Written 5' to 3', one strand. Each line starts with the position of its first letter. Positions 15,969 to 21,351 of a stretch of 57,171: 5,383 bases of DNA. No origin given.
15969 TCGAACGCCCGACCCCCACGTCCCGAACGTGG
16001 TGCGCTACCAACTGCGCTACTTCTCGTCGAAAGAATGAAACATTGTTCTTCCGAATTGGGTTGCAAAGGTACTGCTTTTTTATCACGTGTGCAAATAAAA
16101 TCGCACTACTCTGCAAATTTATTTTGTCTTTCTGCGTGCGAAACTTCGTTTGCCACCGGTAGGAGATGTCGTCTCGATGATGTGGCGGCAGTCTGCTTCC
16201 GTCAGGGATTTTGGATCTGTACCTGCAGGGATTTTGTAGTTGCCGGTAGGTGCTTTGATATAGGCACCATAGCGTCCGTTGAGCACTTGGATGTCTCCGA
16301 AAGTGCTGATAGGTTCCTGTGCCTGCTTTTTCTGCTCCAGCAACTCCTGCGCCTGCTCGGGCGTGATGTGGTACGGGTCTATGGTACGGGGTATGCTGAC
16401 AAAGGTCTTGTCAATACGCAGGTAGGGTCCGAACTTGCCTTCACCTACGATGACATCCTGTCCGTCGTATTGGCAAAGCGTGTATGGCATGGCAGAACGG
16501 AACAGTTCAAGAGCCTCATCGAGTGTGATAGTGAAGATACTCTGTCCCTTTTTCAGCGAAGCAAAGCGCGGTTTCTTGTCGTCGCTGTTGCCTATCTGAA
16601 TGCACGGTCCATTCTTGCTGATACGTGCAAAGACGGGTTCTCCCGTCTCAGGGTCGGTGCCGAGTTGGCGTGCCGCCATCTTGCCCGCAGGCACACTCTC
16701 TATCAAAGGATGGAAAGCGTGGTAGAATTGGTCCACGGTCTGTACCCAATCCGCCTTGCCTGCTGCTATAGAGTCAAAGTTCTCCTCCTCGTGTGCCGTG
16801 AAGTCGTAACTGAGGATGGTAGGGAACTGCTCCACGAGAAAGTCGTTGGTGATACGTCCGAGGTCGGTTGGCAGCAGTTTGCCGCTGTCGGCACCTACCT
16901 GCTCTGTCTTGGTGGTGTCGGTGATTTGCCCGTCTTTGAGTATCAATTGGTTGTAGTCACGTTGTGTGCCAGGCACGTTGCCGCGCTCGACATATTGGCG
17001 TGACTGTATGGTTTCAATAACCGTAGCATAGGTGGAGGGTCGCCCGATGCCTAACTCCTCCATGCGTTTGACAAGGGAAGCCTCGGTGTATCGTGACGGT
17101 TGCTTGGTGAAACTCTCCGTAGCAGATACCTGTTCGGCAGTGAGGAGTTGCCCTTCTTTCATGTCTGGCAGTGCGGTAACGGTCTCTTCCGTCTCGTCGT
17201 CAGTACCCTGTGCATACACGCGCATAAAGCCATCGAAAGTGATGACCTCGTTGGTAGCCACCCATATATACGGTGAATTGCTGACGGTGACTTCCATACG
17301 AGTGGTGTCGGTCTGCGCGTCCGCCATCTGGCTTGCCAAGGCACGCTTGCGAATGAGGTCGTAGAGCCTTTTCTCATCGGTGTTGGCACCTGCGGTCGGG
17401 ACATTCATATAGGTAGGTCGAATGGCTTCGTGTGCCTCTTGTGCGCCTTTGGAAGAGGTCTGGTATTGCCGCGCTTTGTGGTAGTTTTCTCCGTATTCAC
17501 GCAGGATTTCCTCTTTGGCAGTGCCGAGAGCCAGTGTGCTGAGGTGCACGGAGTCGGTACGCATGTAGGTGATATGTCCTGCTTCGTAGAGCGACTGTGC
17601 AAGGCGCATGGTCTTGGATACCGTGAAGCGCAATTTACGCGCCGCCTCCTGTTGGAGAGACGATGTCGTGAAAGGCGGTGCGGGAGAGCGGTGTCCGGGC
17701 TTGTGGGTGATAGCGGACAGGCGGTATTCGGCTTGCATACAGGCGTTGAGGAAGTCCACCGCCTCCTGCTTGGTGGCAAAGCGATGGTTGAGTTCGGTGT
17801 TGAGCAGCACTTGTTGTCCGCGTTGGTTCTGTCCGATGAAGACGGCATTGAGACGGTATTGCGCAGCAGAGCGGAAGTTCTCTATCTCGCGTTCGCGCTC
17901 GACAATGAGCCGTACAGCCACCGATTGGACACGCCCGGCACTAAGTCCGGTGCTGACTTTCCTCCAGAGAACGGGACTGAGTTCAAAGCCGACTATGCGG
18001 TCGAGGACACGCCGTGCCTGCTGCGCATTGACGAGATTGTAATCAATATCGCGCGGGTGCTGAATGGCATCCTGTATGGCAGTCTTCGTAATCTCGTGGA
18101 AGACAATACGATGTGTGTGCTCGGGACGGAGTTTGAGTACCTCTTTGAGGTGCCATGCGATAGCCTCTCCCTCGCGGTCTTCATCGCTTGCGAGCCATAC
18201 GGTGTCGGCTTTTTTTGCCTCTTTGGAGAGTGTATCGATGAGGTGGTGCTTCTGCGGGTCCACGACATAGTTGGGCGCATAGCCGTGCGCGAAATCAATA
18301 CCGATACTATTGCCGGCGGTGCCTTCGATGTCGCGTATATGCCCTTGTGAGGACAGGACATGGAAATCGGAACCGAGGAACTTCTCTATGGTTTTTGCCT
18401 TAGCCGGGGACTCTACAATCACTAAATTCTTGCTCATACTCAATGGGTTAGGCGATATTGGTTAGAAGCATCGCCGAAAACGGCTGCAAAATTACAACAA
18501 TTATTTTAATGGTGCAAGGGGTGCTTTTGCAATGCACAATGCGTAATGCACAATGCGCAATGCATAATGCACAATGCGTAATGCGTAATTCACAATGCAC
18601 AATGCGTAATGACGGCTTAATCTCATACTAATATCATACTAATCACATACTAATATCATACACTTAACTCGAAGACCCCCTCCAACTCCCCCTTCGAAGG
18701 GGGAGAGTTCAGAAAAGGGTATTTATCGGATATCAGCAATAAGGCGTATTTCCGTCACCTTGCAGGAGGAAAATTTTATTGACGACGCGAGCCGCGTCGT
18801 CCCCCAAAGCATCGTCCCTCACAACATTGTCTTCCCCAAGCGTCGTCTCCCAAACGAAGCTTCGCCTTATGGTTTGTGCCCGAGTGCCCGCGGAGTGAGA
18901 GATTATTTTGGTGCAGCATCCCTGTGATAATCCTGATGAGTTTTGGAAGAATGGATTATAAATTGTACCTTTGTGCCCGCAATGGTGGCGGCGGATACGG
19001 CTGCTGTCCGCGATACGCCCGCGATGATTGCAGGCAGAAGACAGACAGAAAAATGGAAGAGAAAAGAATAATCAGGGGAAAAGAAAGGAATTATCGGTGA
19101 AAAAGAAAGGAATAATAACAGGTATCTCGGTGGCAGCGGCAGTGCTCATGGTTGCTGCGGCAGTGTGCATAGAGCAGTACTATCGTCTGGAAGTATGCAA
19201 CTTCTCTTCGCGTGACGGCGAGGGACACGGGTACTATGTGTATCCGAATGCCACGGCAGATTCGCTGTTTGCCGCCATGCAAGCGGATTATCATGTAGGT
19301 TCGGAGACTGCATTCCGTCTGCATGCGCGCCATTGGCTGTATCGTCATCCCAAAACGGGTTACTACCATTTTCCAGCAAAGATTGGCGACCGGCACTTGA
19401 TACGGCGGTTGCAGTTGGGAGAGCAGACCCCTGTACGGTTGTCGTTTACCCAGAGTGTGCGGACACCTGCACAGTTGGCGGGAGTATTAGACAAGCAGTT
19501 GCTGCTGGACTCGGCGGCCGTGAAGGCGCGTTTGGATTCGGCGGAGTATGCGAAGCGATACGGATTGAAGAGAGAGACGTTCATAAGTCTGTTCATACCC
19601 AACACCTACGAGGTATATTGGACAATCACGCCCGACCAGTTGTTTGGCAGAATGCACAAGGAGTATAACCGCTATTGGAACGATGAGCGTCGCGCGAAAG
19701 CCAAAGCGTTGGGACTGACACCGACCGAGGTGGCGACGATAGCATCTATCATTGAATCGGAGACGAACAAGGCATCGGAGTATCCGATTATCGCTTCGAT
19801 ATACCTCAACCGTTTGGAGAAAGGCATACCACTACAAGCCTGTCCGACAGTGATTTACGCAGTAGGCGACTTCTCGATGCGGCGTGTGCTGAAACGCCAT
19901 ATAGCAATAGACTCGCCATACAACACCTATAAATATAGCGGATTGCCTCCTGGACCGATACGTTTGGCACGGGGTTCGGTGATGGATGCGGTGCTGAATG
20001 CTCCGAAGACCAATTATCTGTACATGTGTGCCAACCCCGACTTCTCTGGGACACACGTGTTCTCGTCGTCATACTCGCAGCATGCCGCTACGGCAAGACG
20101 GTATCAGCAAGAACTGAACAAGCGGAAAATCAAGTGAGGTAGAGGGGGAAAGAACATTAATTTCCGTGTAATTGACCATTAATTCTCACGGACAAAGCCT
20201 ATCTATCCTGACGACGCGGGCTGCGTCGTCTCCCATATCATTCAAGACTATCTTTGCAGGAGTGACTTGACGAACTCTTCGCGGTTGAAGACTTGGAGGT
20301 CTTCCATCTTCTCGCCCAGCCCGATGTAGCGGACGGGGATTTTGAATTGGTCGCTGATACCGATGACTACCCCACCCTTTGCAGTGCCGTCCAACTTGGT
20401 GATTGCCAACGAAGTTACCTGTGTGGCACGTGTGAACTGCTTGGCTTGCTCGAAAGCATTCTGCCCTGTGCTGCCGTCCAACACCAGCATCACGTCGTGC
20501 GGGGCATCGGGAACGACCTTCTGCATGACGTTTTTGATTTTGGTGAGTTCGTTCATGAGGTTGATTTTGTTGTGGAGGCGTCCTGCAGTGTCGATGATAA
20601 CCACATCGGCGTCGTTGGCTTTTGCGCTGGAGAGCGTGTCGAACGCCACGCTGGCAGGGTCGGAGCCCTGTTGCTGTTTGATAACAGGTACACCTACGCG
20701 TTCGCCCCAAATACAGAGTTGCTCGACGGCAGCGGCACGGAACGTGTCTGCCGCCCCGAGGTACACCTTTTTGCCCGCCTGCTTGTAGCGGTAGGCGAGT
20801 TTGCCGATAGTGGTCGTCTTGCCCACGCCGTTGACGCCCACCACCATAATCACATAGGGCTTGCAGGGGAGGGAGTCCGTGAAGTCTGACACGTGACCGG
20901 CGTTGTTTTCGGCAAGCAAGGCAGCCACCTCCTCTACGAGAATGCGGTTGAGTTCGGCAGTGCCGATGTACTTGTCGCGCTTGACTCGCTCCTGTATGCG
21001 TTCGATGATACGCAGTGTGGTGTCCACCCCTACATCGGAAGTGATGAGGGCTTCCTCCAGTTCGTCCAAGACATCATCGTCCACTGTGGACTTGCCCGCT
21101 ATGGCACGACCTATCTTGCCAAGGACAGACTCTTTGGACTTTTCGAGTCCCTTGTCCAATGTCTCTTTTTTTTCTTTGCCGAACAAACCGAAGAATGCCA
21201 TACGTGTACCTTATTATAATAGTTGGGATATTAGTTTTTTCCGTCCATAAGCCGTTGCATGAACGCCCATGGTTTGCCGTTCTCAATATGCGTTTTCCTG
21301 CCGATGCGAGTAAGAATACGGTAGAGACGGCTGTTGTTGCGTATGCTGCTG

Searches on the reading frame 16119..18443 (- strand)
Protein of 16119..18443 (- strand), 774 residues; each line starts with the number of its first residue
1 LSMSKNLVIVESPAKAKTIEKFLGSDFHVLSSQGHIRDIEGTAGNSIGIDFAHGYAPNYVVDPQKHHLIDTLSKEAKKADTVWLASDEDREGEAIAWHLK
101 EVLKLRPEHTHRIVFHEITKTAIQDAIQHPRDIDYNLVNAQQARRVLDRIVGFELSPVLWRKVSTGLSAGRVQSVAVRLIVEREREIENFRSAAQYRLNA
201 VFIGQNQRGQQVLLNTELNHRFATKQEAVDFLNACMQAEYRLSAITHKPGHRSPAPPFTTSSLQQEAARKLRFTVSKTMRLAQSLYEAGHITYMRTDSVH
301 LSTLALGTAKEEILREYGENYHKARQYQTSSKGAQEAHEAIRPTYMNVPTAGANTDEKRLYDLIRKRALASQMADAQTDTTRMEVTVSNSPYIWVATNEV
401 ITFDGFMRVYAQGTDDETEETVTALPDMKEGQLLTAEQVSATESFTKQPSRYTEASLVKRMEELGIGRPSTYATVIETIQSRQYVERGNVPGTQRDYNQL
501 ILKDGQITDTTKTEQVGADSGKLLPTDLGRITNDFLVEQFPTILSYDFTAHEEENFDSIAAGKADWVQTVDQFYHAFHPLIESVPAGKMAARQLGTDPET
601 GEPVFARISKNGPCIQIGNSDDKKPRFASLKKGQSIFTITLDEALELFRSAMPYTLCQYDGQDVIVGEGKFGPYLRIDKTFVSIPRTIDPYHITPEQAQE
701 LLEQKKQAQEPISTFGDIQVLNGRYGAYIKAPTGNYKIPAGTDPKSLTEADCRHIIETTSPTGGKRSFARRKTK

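Call 41: search_protein_families(library=pfam, proteins=[window:16119-18443:-])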
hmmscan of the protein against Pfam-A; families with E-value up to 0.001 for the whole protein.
window:16119-18443:- (774 aa): 3 families
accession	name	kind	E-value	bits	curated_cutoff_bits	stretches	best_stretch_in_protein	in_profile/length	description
PF01131.25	Topoisom_bac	-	1e-111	374.3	35.1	2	133-487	2-359/411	DNA topoisomerase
PF13368.11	Toprim_C_rpt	-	2.3e-34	117.5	22.3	3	660-708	4-52/57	Topoisomerase C-terminal repeat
PF01751.28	Toprim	-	2.8e-20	72.7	23.1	1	7-118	2-96/96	Toprim domain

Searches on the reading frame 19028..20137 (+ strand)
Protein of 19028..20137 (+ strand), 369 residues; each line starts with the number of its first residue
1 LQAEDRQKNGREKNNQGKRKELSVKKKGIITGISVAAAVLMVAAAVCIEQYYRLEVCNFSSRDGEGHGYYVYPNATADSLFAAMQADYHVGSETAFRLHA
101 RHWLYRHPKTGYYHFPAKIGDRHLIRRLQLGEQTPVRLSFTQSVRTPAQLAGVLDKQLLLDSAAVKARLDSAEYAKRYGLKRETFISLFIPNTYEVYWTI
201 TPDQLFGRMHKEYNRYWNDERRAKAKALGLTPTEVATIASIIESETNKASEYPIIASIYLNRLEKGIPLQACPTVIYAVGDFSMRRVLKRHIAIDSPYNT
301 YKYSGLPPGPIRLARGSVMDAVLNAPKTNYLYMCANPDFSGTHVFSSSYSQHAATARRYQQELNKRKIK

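Call 41: search_protein_families(library=pfam, proteins=[window:19028-20137:+])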
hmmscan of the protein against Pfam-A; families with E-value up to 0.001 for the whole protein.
window:19028-20137:+ (369 aa): 1 family
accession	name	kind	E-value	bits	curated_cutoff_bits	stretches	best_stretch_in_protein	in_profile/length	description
PF02618.21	YceG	-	1.3e-68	231.9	32.4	1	70-357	2-274/275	YceG-like family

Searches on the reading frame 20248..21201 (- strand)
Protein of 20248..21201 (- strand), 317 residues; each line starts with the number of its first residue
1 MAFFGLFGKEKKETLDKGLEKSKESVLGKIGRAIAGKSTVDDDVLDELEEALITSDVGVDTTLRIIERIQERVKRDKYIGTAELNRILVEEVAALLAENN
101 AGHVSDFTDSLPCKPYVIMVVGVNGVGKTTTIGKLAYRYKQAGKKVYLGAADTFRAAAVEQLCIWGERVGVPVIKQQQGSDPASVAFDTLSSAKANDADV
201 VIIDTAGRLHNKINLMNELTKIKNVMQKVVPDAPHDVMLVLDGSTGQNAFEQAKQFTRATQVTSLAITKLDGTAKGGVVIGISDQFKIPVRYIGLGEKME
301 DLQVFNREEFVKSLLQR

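Call 41: search_protein_families(library=pfam, proteins=[window:20248-21201:-])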
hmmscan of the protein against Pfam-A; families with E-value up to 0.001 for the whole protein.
window:20248-21201:- (317 aa): 8 families
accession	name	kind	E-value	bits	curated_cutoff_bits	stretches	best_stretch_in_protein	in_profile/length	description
PF00448.28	SRP54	-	8.5e-78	260.9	22.7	1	115-315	1-195/196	SRP54-type protein, GTPase domain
PF02881.24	SRP54_N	-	7.8e-16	58.5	22.4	1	29-91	4-74/75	SRP54-type protein, helical bundle domain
PF13604.12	AAA_30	-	8.8e-07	29.3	27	1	117-220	20-109/191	AAA domain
PF13401.12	AAA_22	-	2.5e-06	28.2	27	1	116-241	6-120/130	AAA domain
PF01926.29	MMR_HSR1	-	0.0002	21.9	21.9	0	194-244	42-85/113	50S ribosome-binding GTPase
PF13671.12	AAA_33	-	0.00022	22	27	0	117-159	1-38/143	AAA domain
PF09848.15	SLFN-g3_helicase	-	0.00027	20.8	24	1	116-234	2-115/354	Schlafen group 3, DNA/RNA helicase domain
PF03266.21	NTPase_1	-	0.00075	19.8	23.9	0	118-146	2-30/168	NTPase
